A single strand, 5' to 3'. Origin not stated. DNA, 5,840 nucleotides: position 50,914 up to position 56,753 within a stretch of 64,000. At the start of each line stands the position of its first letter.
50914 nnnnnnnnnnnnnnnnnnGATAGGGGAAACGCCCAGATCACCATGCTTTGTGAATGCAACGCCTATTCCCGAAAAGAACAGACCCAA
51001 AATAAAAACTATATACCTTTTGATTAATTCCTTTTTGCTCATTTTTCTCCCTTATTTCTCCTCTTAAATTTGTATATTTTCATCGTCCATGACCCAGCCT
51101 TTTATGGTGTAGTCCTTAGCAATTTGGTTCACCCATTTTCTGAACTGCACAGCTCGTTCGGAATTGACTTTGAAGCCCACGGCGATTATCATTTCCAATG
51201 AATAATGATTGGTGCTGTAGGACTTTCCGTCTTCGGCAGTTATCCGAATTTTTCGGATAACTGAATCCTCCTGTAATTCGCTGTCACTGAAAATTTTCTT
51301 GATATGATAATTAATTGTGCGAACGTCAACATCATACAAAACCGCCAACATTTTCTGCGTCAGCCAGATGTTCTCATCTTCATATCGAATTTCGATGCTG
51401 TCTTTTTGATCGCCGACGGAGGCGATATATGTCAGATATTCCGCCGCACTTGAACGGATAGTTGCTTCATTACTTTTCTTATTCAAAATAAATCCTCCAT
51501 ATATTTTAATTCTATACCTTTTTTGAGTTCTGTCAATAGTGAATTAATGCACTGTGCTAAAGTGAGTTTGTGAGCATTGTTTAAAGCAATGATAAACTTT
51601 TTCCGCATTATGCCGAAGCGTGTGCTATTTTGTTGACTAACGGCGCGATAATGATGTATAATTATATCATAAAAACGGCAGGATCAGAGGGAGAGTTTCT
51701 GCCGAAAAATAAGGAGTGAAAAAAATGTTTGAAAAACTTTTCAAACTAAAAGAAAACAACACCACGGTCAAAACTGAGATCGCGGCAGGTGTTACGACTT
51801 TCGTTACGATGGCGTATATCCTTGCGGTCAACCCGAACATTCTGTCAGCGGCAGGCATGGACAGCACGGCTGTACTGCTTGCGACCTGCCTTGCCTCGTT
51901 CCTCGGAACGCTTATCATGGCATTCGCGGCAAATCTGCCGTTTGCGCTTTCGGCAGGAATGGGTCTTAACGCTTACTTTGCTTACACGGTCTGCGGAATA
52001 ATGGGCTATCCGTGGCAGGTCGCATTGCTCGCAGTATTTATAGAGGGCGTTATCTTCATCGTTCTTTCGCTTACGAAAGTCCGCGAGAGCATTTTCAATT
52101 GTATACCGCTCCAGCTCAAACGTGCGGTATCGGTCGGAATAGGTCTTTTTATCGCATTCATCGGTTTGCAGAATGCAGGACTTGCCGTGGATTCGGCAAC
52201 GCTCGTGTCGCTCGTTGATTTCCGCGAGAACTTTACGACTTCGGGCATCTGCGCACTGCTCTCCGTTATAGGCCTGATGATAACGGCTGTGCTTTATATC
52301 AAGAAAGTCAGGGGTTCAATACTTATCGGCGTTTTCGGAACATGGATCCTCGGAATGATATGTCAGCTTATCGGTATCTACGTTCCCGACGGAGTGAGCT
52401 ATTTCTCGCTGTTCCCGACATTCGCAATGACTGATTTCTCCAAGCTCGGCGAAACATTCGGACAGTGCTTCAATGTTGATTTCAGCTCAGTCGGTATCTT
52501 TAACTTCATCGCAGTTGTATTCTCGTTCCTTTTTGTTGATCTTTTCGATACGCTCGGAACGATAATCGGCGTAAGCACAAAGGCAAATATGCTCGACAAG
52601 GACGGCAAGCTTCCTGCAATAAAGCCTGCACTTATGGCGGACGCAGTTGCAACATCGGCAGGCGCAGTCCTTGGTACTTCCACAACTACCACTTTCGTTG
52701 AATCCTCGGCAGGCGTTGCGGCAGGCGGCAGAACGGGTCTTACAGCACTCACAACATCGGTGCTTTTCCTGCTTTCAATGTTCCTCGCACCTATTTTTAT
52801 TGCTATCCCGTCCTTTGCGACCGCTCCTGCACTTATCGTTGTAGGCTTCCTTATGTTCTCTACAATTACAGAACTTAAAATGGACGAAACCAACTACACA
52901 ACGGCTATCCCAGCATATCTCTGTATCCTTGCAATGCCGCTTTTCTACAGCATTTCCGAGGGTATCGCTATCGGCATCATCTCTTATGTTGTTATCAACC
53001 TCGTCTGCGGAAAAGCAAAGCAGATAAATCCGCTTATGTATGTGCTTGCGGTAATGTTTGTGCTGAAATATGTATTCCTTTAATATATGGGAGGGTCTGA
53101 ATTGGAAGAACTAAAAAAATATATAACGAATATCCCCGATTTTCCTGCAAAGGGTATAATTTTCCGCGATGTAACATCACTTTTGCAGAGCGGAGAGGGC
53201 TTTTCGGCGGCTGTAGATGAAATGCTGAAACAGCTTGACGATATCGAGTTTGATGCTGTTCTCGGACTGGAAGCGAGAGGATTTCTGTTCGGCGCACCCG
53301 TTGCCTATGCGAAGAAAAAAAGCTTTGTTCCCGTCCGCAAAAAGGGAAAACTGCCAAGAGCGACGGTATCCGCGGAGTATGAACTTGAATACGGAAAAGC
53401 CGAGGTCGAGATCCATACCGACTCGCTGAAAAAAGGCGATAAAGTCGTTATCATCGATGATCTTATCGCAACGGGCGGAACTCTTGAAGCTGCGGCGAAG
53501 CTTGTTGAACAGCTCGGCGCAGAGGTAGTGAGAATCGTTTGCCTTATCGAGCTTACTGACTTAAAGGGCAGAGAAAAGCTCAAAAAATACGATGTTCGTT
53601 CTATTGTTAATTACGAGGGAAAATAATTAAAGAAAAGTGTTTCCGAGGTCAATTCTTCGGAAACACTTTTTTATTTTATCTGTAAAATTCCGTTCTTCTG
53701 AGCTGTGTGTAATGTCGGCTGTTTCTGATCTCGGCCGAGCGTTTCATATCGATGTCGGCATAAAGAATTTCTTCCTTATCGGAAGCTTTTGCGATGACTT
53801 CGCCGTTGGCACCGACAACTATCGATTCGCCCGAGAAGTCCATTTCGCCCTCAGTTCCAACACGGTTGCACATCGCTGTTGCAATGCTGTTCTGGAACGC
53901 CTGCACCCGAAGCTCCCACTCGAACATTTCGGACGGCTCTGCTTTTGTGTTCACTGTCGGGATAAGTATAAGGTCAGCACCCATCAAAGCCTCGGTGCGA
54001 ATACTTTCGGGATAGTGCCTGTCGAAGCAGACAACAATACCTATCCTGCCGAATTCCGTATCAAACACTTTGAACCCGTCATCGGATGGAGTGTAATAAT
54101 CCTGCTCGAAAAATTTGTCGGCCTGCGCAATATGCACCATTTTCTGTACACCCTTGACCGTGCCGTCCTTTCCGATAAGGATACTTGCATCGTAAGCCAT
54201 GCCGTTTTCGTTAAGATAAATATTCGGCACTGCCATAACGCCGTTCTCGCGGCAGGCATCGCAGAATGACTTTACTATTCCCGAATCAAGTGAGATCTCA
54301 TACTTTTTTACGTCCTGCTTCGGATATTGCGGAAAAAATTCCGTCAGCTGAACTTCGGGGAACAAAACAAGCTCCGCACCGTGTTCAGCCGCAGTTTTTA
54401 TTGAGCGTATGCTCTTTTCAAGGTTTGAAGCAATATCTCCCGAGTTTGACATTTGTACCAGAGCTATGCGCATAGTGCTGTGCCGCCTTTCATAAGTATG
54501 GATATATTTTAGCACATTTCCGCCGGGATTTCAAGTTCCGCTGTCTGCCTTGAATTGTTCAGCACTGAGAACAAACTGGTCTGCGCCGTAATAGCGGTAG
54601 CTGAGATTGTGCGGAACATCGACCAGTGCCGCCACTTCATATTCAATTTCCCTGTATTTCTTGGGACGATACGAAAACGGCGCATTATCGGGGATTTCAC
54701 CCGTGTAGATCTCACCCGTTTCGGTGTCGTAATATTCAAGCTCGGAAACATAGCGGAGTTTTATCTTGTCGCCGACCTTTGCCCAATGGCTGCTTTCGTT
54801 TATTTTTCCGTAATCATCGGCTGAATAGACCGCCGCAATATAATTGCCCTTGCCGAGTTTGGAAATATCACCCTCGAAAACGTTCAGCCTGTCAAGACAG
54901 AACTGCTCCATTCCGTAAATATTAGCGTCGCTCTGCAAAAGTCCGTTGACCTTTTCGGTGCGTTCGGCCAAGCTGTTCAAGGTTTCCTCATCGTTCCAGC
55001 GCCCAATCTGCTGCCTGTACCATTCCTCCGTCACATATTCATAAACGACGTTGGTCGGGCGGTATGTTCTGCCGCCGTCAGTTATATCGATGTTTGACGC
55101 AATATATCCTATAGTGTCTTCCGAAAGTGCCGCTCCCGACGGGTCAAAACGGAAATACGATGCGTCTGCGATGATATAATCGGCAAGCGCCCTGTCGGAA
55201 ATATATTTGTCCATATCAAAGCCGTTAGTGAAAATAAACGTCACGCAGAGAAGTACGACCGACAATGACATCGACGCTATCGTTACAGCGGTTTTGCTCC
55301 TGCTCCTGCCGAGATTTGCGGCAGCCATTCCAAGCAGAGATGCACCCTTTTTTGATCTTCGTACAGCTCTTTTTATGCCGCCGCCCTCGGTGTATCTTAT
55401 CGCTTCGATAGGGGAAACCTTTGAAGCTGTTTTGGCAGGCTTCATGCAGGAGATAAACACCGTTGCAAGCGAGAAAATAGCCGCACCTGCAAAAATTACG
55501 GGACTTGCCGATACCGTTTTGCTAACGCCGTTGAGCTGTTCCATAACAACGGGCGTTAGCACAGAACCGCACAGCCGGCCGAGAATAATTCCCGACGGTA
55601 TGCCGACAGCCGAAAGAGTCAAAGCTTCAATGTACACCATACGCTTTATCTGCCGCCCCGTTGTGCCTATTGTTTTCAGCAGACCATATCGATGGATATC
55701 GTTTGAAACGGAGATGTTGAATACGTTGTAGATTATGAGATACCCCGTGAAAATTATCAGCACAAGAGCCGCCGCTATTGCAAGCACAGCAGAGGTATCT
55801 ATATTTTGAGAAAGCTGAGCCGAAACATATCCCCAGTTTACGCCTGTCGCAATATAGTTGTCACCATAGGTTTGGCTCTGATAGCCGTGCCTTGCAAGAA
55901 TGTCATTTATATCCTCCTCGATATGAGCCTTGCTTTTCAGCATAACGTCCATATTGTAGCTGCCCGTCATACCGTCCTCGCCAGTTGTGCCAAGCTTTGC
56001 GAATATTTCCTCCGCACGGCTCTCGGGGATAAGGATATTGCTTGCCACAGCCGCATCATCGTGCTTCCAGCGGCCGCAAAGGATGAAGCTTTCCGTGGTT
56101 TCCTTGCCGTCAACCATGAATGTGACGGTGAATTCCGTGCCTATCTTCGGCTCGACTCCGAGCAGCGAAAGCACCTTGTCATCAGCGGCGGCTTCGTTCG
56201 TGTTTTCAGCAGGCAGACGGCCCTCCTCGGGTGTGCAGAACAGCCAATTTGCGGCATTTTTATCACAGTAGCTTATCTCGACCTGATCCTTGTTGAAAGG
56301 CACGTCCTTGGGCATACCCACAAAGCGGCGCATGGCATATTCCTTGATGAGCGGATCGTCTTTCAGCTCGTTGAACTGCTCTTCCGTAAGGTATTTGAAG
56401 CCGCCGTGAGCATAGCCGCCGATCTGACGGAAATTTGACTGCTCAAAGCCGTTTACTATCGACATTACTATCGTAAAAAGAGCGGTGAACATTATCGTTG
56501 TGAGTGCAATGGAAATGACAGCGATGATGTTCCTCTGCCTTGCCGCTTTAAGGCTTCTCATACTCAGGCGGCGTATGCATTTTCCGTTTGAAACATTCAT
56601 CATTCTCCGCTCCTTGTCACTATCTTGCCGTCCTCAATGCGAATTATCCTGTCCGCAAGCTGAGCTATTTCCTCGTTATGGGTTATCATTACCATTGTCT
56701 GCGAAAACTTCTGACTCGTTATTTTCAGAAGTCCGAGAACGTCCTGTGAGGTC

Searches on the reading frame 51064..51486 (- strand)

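Call 72: search_protein_families(library=pfam, proteins=[window:51064-51486:-], max_evalue=0.000001)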
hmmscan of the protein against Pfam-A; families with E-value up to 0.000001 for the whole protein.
window:51064-51486:- (140 aa): 1 family
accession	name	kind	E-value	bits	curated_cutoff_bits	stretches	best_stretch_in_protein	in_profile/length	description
PF13310.11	Virulence_RhuM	-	5.7e-23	82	33.7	1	75-138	1-67/252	Virulence protein RhuM family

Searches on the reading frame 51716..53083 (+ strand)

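Call 72: search_protein_families(library=pfam, proteins=[window:51716-53083:+], max_evalue=0.000001)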
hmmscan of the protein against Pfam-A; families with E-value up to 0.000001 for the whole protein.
window:51716-53083:+ (455 aa): 1 family
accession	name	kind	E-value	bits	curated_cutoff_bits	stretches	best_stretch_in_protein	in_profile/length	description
PF00860.26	Xan_ur_permease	-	5.7e-40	137.7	27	1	21-413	3-383/389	Permease family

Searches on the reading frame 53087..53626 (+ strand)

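Call 72: search_protein_families(library=pfam, proteins=[window:53087-53626:+], max_evalue=0.000001)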
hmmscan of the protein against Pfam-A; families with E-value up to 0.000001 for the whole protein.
window:53087-53626:+ (179 aa): 1 family
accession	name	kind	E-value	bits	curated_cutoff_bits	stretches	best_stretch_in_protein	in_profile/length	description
PF00156.33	Pribosyltran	-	2.2e-19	69.7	26.3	1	35-172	7-140/158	Phosphoribosyl transferase domain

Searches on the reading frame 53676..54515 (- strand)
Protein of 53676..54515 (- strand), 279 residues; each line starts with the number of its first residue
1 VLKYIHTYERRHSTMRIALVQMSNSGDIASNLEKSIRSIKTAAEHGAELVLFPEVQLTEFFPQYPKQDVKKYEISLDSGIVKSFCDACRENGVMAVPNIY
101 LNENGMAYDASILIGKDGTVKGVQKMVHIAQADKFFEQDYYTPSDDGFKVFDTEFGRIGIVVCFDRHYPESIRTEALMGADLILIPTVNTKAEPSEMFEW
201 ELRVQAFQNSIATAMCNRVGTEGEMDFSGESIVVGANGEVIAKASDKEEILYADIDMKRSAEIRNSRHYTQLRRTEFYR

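Call 72: search_protein_families(library=pfam, proteins=[window:53676-54515:-], max_evalue=0.000001)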
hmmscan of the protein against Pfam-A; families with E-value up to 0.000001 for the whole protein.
window:53676-54515:- (279 aa): 1 family
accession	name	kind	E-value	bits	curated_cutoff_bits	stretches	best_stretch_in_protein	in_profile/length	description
PF00795.27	CN_hydrolase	-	1.1e-46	159.8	23.2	1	16-264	1-255/256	Carbon-nitrogen hydrolase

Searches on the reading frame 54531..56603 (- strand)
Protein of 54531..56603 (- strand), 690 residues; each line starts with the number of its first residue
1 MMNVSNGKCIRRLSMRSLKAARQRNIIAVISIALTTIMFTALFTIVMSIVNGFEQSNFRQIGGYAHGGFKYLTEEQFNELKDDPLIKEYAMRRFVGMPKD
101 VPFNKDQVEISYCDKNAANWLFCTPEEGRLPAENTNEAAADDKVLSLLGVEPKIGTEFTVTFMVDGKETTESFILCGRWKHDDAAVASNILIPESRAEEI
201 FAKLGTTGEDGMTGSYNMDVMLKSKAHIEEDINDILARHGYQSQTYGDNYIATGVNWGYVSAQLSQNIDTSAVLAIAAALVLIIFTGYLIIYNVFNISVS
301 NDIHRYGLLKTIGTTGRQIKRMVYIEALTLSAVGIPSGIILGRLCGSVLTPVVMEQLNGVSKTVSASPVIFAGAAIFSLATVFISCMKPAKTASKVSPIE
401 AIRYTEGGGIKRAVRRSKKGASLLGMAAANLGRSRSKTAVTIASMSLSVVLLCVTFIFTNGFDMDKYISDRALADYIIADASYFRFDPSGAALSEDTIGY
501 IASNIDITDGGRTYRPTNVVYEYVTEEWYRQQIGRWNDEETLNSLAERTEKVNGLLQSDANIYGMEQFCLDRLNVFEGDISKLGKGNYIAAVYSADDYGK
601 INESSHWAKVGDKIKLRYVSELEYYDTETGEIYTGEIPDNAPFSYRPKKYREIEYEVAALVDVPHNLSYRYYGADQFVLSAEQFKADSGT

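Call 72: search_protein_families(library=pfam, proteins=[window:54531-56603:-], max_evalue=0.000001)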
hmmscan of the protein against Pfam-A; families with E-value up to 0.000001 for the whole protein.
window:54531-56603:- (690 aa): 1 family
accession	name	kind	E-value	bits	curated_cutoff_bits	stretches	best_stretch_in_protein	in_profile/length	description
PF02687.27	FtsX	-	6.4e-12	46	25.5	1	278-398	2-120/120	FtsX-like permease C-terminal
